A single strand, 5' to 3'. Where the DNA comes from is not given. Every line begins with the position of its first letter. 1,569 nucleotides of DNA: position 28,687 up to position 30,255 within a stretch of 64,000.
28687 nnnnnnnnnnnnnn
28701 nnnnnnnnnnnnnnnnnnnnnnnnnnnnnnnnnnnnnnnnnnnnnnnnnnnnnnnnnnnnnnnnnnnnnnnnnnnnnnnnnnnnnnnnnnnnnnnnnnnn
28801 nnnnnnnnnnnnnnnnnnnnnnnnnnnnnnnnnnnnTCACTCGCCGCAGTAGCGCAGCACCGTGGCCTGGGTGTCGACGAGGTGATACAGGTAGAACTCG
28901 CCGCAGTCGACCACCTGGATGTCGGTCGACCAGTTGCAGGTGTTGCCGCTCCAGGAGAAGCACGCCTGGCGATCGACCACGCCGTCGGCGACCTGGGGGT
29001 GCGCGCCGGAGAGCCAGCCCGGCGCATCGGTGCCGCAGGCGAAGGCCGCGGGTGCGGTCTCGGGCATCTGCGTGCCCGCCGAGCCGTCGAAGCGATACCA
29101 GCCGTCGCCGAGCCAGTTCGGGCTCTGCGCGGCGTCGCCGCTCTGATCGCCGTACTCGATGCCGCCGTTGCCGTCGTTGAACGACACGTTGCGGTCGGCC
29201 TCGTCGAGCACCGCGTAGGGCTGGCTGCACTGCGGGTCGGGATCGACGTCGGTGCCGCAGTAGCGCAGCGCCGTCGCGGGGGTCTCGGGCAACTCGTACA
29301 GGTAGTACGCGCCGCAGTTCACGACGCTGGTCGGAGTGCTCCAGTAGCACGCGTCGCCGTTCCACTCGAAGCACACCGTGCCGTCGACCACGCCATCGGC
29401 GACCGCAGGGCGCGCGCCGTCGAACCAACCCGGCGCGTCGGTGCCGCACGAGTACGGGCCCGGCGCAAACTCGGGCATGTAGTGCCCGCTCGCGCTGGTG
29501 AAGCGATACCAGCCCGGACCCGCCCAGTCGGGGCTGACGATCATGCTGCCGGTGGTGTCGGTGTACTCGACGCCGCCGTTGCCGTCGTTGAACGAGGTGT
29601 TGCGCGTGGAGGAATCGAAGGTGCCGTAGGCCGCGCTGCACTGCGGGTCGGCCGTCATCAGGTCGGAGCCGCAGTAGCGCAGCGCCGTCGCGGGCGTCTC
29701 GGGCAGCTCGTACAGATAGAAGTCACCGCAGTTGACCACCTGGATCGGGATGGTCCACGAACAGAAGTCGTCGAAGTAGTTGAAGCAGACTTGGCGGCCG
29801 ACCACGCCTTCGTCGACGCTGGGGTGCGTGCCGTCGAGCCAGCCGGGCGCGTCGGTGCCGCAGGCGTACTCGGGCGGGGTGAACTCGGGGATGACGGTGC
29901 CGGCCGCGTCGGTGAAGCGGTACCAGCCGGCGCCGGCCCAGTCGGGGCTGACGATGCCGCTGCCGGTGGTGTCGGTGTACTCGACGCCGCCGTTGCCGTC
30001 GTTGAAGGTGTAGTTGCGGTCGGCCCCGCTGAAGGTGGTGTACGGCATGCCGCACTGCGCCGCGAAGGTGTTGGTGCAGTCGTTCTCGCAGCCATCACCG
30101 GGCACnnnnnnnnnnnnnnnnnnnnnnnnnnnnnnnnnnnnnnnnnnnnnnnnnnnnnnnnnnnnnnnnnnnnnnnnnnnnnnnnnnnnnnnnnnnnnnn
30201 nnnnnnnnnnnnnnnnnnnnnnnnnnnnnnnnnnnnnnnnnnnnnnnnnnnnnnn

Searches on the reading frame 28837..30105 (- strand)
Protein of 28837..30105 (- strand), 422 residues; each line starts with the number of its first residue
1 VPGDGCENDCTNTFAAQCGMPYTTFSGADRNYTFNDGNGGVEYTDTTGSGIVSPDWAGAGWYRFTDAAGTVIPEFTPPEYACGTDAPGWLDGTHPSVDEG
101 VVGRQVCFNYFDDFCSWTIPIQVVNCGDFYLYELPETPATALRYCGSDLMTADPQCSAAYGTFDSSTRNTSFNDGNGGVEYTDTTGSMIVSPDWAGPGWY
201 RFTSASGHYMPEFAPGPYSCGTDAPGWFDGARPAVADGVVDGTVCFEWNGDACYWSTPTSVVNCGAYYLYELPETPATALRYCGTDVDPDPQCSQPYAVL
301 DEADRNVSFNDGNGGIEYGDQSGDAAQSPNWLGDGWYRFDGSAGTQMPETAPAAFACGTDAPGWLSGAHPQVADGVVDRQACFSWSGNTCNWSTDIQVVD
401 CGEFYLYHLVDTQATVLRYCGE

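Call 25: search_protein_families(library=pfam, proteins=[window:28837-30105:-], max_evalue=0.001)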
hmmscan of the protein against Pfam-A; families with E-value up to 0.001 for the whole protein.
window:28837-30105:- (422 aa): 1 family
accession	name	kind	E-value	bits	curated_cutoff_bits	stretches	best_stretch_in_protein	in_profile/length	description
PF23283.1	D8C_UMOD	-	1e-44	151.1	27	3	344-420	9-87/88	Uromodulin-like, D8C domain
